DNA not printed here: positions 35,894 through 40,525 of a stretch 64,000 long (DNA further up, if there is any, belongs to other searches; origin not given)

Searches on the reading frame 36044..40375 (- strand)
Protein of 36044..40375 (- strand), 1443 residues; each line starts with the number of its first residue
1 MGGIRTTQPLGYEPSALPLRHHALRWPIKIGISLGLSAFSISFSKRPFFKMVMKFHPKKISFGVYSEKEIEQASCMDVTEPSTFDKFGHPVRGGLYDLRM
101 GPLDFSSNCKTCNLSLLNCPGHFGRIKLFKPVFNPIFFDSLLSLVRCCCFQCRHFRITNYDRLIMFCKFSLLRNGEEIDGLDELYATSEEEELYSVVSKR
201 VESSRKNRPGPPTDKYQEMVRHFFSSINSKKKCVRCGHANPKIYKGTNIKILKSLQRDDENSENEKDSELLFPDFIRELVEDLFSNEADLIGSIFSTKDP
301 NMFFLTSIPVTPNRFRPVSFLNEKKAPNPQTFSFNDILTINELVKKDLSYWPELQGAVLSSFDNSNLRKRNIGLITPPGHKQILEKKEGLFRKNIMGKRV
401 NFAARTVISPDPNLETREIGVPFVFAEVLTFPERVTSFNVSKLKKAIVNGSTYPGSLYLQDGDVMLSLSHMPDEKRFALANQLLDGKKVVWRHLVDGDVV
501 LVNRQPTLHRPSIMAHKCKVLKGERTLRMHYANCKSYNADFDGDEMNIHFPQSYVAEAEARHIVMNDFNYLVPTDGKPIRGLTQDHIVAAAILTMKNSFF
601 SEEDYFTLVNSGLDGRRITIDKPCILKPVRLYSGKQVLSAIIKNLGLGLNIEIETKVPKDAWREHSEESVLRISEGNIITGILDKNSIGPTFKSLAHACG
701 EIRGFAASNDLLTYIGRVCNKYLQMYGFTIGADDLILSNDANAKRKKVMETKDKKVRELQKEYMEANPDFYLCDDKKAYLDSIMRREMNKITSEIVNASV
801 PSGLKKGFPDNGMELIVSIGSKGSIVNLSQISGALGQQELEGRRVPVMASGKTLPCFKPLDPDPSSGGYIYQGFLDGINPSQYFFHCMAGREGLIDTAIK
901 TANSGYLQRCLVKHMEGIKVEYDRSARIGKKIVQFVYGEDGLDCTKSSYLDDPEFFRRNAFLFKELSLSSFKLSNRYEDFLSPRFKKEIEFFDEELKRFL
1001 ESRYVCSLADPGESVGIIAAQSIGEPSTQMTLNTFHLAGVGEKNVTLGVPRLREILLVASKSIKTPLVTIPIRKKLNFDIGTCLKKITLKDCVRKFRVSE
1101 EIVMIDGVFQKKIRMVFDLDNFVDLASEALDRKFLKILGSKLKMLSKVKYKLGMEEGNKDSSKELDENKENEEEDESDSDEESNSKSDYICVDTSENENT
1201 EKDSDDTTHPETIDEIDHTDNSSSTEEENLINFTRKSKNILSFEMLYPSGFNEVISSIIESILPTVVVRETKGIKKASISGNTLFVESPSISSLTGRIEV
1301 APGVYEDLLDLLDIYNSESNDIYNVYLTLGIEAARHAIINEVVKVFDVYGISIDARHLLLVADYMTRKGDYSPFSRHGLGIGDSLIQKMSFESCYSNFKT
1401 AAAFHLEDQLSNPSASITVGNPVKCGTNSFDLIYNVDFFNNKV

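Call 4: search_protein_families(library=pfam, proteins=[window:36044-40375:-], max_evalue=1)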
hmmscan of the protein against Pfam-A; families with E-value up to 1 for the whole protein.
window:36044-40375:- (1443 aa): 7 families
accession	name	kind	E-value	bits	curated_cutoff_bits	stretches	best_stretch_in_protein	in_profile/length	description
PF04998.22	RNA_pol_Rpb1_5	-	1.9e-77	260.8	28.5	1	877-1379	1-259/267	RNA polymerase Rpb1, domain 5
PF00623.25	RNA_pol_Rpb1_2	-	4.2e-60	203.2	25.3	1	397-565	1-165/166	RNA polymerase Rpb1, domain 2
PF04997.17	RNA_pol_Rpb1_1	-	2.8e-37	129.2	39.7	1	58-349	5-253/312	RNA polymerase Rpb1, domain 1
PF04983.23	RNA_pol_Rpb1_3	-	5.4e-30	104.9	28.9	1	569-735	1-162/162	RNA polymerase Rpb1, domain 3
PF05000.22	RNA_pol_Rpb1_4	-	3e-17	62.9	24.8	1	781-870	19-107/107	RNA polymerase Rpb1, domain 4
PF15996.10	PNISR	-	0.044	14.5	27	1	1155-1296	42-172/178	Arginine/serine-rich protein PNISR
PF04147.17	Nop14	-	0.42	9.2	34.9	1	1155-1253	344-443/862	Nop14-like family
